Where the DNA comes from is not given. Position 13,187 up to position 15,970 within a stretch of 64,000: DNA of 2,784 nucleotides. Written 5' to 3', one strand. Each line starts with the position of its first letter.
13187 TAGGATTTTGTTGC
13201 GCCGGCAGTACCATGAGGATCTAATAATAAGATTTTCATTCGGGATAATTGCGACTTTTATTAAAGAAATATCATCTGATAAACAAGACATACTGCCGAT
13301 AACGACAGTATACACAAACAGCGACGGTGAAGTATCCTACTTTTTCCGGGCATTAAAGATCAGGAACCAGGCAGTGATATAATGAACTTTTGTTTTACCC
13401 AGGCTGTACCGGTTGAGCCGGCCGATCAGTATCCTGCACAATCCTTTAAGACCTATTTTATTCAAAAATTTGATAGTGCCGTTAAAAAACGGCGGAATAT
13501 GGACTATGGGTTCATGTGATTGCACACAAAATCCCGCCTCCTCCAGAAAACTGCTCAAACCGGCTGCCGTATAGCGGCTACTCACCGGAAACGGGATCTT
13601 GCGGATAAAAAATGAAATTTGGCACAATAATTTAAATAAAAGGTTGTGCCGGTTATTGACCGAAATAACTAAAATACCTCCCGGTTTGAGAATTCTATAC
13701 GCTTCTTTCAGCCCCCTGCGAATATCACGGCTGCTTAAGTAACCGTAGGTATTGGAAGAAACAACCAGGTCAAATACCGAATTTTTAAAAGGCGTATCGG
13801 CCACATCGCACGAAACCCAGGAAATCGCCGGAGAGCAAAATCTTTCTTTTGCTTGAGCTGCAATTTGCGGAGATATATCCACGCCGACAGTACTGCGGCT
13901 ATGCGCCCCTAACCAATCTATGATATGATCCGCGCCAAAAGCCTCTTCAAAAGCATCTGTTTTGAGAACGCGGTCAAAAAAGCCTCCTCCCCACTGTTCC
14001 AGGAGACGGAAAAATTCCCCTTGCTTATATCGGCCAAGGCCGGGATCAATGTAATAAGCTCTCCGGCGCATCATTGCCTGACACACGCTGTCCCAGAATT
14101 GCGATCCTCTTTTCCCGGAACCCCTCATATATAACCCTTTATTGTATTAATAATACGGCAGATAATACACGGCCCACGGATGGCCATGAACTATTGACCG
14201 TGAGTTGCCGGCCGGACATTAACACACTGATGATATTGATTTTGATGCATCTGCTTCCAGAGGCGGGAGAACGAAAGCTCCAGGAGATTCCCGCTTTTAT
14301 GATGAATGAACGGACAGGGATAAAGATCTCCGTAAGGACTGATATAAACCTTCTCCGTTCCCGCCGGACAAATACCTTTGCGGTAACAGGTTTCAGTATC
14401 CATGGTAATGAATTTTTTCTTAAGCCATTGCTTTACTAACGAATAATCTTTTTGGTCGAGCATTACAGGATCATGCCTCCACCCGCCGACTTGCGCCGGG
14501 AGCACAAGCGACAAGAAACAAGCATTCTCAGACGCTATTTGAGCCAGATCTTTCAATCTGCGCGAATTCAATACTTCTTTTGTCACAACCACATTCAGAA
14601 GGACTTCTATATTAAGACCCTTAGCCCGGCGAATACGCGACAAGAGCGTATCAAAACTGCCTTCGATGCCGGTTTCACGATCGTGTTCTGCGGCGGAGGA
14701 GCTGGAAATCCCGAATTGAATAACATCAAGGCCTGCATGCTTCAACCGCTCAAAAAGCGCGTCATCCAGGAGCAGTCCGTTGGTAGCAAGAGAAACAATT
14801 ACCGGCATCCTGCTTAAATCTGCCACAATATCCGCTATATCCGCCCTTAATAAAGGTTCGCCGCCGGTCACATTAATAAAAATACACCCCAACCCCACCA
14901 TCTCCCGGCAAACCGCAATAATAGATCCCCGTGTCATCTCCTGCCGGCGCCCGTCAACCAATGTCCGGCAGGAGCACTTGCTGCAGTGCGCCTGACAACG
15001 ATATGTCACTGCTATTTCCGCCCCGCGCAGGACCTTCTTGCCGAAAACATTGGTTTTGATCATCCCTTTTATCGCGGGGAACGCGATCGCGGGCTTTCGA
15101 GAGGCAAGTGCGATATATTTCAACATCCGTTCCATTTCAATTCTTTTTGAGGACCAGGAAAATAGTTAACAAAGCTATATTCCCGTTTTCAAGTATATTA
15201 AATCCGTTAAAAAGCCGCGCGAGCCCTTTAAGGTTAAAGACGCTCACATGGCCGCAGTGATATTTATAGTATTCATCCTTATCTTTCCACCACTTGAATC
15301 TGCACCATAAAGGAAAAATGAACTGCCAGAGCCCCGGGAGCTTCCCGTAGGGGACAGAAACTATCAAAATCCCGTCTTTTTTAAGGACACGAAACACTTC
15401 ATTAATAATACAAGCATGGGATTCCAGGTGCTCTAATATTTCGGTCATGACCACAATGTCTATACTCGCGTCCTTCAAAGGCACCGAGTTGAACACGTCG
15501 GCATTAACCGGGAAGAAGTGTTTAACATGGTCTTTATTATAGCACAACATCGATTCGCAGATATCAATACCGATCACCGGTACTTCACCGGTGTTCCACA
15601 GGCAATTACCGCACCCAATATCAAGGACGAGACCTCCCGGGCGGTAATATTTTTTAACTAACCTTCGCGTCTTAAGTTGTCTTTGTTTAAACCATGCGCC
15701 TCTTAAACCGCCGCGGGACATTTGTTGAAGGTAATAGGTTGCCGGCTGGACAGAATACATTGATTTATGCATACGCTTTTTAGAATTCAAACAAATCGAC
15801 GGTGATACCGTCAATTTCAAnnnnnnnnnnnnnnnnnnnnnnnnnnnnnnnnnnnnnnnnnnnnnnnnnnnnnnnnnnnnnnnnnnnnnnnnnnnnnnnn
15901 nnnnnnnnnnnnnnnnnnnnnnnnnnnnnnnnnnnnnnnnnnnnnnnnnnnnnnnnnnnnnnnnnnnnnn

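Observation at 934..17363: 16.5-kb, 13-gene co-directional island of tailoring enzymes (2 B12-rSAM, rSAM-SPASM, 4 SAM-MTases, 2 ATP-grasp, carbamoyltransferase, FemAB-like, 2 Thr-type sulfatase-like lipoproteins, ArnT/PMT-like GT) of unknown product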

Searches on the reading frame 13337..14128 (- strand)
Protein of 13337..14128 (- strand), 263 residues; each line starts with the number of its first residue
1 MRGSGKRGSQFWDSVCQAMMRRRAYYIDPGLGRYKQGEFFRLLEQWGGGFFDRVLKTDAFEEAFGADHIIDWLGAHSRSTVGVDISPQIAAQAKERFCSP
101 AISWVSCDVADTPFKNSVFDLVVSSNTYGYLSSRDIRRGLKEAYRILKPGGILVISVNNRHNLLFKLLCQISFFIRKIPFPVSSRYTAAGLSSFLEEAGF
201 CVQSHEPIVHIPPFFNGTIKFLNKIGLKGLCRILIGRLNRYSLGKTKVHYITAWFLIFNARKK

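Call 5: search_protein_families(library=pfam, proteins=[window:13337-14128:-], max_evalue=0.01)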
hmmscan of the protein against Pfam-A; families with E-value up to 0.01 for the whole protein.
window:13337-14128:- (263 aa): 10 families
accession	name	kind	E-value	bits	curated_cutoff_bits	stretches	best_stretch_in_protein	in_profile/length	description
PF08241.18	Methyltransf_11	-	3.3e-17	63.3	21.2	1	65-155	6-95/95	Methyltransferase domain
PF13649.12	Methyltransf_25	-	5.9e-16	59.4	27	1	75-151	17-97/97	Methyltransferase domain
PF08242.18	Methyltransf_12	-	6.1e-11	43.3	30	1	71-153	12-98/98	Methyltransferase domain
PF01209.24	Ubie_methyltran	-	2.3e-08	34.1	20.1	1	79-155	74-151/233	ubiE/COQ5 methyltransferase family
PF13489.12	Methyltransf_23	-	6.9e-08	32.8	27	1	67-204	34-163/164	Methyltransferase domain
PF13847.12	Methyltransf_31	-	1.7e-06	28.2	27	1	80-172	31-126/145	Methyltransferase domain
PF05148.21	Methyltransf_8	-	9.5e-06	26.1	27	1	104-162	108-164/219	Hypothetical methyltransferase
PF05401.17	NodS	-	1.8e-05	25.1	24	1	58-155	46-144/201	Nodulation protein S (NodS)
PF01555.25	N6_N4_Mtase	-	0.0059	17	26.7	0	135-177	31-76/221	DNA methylase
PF20922.3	Anamorsin_N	-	0.0076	16.4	27.1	0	110-156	43-88/163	Anamorsin, N-terminal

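Call 7: search_protein_families(library=ncbifam, proteins=[window:13337-14128:-], max_evalue=0.01)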
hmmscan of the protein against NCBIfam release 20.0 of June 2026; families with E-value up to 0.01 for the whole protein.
window:13337-14128:- (263 aa): 25 families
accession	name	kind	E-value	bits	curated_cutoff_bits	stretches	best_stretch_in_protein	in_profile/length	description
NF001244.0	PRK00216.1-5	equivalog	6.3e-12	45.3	216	1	77-160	73-159/236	bifunctional demethylmenaquinone methyltransferase/2-methoxy-6-polyprenyl-1,4-benzoquinol methylase UbiE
TIGR01934.1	MenG_MenH_UbiE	subfamily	1.9e-11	43.7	158.35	1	68-162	53-148/223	ubiquinone/menaquinone biosynthesis methyltransferase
NF041537.1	ArsM_AhpD_UU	exception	2.8e-10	39.5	510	1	77-156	101-181/345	arsenite methyltransferase/AhpD domain selenoprotein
NF043040.1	corrin_prot_MT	hypoth_equivalog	2e-09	37.2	180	1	79-206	65-202/216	corrinoid protein-associated methyltransferase CpaM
NF045667.1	MTase_DVU1556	equivalog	2.8e-09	36.7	155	1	77-156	45-120/213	DVU_1556 family methyltransferase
NF001241.0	PRK00216.1-2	equivalog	8.9e-08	32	327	1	78-159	74-151/231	demethylmenaquinone methyltransferase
NF041650.1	nod_mtase_NodS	equivalog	9.7e-08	31.9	300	1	59-156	42-140/190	nodulation methyltransferase NodS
NF047649.1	MTase_UXPK_star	exception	1.5e-07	30.7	460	1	78-155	103-181/283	methyltransferase/UXPK-star double selenoprotein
TIGR02072.1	BioC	equivalog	3.6e-07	30.2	184.95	1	80-163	61-140/244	malonyl-ACP O-methyltransferase BioC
NF007610.0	PRK10258.1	equivalog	7.9e-07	28.7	342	1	71-156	59-139/251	malonyl-ACP O-methyltransferase BioC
NF041536.1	ArsM_DUF2284_UU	exception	3.8e-06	25.5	575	1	77-156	101-181/459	arsenite methyltransferase/DUF2284 domain selenoprotein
NF045823.1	PthPhpthDimycoMt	equivalog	4.6e-06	26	300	1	76-154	89-165/256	phthiotriol/phenolphthiotriol dimycocerosates methyltransferase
NF008823.0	PRK11873.1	subfamily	6e-06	25.9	263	1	80-156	105-182/272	arsenite methyltransferase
NF001242.0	PRK00216.1-3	equivalog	6.3e-06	25.8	351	1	84-154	102-174/258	bifunctional demethylmenaquinone methyltransferase/2-methoxy-6-polyprenyl-1,4-benzoquinol methylase UbiE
NF045825.1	FAmtase_mtf2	equivalog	9e-06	25.1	400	1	76-155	81-158/248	fatty-acid O-methyltransferase Mtf2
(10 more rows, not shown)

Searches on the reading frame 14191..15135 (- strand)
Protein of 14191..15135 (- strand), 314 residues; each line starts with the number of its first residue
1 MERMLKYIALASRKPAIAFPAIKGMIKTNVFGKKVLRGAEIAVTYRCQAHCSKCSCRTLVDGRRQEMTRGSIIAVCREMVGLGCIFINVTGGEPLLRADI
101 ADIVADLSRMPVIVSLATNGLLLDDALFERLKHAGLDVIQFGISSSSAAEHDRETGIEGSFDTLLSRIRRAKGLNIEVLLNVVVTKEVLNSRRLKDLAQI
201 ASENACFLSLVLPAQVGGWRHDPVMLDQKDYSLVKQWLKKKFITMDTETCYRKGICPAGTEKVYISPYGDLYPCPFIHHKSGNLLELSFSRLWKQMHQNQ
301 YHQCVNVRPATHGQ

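Call 5: search_protein_families(library=pfam, proteins=[window:14191-15135:-], max_evalue=0.01)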
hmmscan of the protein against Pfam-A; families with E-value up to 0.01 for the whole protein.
window:14191-15135:- (314 aa): 2 families
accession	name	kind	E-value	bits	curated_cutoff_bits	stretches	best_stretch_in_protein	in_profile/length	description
PF04055.27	Radical_SAM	-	7.8e-20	72.1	29.5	1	43-186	3-152/166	Radical SAM superfamily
PF13186.11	SPASM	-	2.2e-05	25.1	21.5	1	256-300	1-50/67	Iron-sulfur cluster-binding domain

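Call 7: search_protein_families(library=ncbifam, proteins=[window:14191-15135:-], max_evalue=0.01)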
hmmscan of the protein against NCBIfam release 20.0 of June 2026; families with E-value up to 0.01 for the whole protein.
window:14191-15135:- (314 aa): 57 families (the best 25 are shown)
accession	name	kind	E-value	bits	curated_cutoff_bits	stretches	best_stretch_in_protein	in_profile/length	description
TIGR04545.1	rSAM_ahbD_hemeb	equivalog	1.2e-27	97.3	500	2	43-240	6-203/339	heme b synthase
TIGR02668.1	moaA_archaeal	equivalog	1.1e-25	90.2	325.25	1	31-247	5-219/303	GTP 3',8-cyclase MoaA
TIGR02666.1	moaA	equivalog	3.4e-25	88.7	284.05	1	41-209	14-188/336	GTP 3',8-cyclase MoaA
TIGR02109.1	PQQ_syn_pqqE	equivalog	5.3e-24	84.8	381.35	1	42-204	12-172/358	pyrroloquinoline quinone biosynthesis protein PqqE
NF001199.0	PRK00164.2-1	equivalog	6.3e-24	84.7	231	1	31-211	7-185/308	GTP 3',8-cyclase MoaA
TIGR04303.1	GeoRSP_rSAM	equivalog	3.8e-21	76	400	1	41-204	9-167/325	GeoRSP system radical SAM/SPASM protein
TIGR03962.1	mycofact_rSAM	equivalog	1.9e-20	73.4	265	1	43-296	18-285/339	mycofactocin radical SAM maturase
TIGR04055.1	rSAM_NirJ2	equivalog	2.9e-20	73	500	1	43-296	6-276/326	putative heme d1 biosynthesis radical SAM protein NirJ2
NF050035.1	rSAM_WgK_link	exception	5.5e-20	71.7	650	1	40-199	12-175/367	radical SAM/SPASM peptide maturase WgkB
TIGR04053.2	TIGR04053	equivalog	6.4e-20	71.7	395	1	43-240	14-212/366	TIGR04053 family radical SAM/SPASM domain-containing protein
TIGR04051.1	rSAM_NirJ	equivalog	9.2e-20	70.9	515.45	1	44-204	9-166/354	heme d1 biosynthesis radical SAM protein NirJ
TIGR04347.1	pseudo_SAM_Halo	equivalog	1.3e-15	57.6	525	1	43-197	44-195/390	TIGR04347 family pseudo-SAM/SPASM protein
TIGR04546.1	rSAM_ahbC_deAc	equivalog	2.6e-15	56.1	650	1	42-196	44-195/390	12,18-didecarboxysiroheme deacetylase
NF045574.1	sacti_mat_StsB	exception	2.7e-15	56.2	625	1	34-288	93-355/466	StsB family radical SAM/SPASM domain sactipeptide maturase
TIGR03961.1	rSAM_PTO1314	hypoth_equivalog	6.2e-15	55.3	306.05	1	23-201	10-178/332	PTO1314 family radical SAM protein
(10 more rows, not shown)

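Call 79: search_solved_structures(query=window:14191-15135:-, max_evalue=0.001)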
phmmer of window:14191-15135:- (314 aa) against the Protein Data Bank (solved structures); distinct sequences matched with E-value up to 0.001: 8.
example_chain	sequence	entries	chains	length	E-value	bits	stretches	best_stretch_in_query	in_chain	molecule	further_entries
6c8v_A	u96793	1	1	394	1.7e-13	53.6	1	42-187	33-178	Coenzyme PQQ synthesis protein E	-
7vob_C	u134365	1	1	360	3.3e-11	46.1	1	45-185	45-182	Cytosylglucuronate decarboxylase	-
7voc_C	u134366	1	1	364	3.5e-11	46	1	45-185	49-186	Cytosylglucuronate decarboxylase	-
1tv7_A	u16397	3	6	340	5.1e-10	42.2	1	35-227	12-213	Molybdenum cofactor biosynthesis protein A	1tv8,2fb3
2fb2_A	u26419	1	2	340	6.3e-10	41.9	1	35-227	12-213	Molybdenum cofactor biosynthesis protein A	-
6efn_A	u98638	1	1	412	2.4e-08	36.7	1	41-208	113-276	Sporulation killing factor maturation protein SkfB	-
8wm2_A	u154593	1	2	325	2e-07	33.7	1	42-190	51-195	Fe-S radical SAM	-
7tol_A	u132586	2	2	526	0.00011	24.6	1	39-143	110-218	glycerol dibiphytanyl glycerol tetraether - macrocyclic archaeol synthase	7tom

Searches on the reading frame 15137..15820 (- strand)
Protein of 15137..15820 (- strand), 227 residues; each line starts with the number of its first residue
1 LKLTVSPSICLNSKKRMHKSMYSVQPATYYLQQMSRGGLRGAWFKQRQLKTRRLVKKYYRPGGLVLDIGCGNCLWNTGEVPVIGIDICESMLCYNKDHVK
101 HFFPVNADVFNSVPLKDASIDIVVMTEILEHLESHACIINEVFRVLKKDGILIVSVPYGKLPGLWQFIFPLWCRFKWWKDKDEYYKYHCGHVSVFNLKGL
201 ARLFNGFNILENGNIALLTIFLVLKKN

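Call 5: search_protein_families(library=pfam, proteins=[window:15137-15820:-], max_evalue=0.01)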
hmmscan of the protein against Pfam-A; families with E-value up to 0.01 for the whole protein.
window:15137-15820:- (227 aa): 9 families
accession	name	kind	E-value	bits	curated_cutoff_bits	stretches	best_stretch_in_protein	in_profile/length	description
PF08241.18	Methyltransf_11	-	6.7e-15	56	21.2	1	66-154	1-95/95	Methyltransferase domain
PF13847.12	Methyltransf_31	-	2.7e-13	50.3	27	1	64-162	6-119/145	Methyltransferase domain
PF13489.12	Methyltransf_23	-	6e-12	46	27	1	47-208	5-158/164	Methyltransferase domain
PF13649.12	Methyltransf_25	-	1e-10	42.6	27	1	65-150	1-97/97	Methyltransferase domain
PF08242.18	Methyltransf_12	-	1.9e-06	28.9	30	1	66-152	1-98/98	Methyltransferase domain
PF05148.21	Methyltransf_8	-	2.3e-05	24.8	27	1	63-155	74-157/219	Hypothetical methyltransferase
PF07021.18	MetW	-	0.00017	21.7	21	1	53-158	5-111/193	Methionine biosynthesis protein MetW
PF01209.24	Ubie_methyltran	-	0.0022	17.8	20.1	1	62-154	48-151/233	ubiE/COQ5 methyltransferase family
PF02353.26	CMAS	-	0.0044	16.8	27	1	50-154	50-164/273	Mycolic acid cyclopropane synthetase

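Call 7: search_protein_families(library=ncbifam, proteins=[window:15137-15820:-], max_evalue=0.01)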
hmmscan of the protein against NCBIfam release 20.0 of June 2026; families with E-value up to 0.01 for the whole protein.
window:15137-15820:- (227 aa): 24 families
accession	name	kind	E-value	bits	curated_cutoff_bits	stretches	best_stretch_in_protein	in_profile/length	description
NF045667.1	MTase_DVU1556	equivalog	8.7e-13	48.2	155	1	52-155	12-120/213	DVU_1556 family methyltransferase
TIGR01983.1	UbiG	equivalog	1.6e-09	37.4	102.95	1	62-155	50-152/228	bifunctional 2-polyprenyl-6-hydroxyphenol methylase/3-demethylubiquinol 3-O-methyltransferase UbiG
NF008823.0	PRK11873.1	subfamily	9.6e-08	31.8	263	1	60-155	76-182/272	arsenite methyltransferase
NF043040.1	corrin_prot_MT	hypoth_equivalog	1.9e-07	30.7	180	1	52-154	32-147/216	corrinoid protein-associated methyltransferase CpaM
TIGR02072.1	BioC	equivalog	3.1e-07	30.5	184.95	1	63-156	36-134/244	malonyl-ACP O-methyltransferase BioC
NF041537.1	ArsM_AhpD_UU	exception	1.3e-06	27.5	510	1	61-154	76-180/345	arsenite methyltransferase/AhpD domain selenoprotein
TIGR01934.1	MenG_MenH_UbiE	subfamily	4.1e-06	26.3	158.35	1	61-154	39-141/223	ubiquinone/menaquinone biosynthesis methyltransferase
NF047649.1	MTase_UXPK_star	exception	5.9e-06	25.5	460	1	60-155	76-182/283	methyltransferase/UXPK-star double selenoprotein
NF001244.0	PRK00216.1-5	equivalog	6.3e-06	25.7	216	1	64-154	51-153/236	bifunctional demethylmenaquinone methyltransferase/2-methoxy-6-polyprenyl-1,4-benzoquinol methylase UbiE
NF002463.0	PRK01683.1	equivalog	2e-05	24.3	297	1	65-157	35-131/258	trans-aconitate 2-methyltransferase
NF041255.1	mycofact_MftM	equivalog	2.7e-05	23.6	200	1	104-160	187-245/289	mycofactocin oligosaccharide methyltransferase MftM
TIGR02081.1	metW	equivalog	7e-05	22.5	189.5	1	54-157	6-110/194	methionine biosynthesis protein MetW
NF001243.0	PRK00216.1-4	equivalog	0.0001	21.7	235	1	58-174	44-179/237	demethylmenaquinone methyltransferase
NF001241.0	PRK00216.1-2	equivalog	0.0002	21.1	327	1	58-155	48-148/231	demethylmenaquinone methyltransferase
NF041675.1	sarc_dimgly_tmase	equivalog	0.00022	21.3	550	1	97-157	112-172/278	sarcosine/dimethylglycine N-methyltransferase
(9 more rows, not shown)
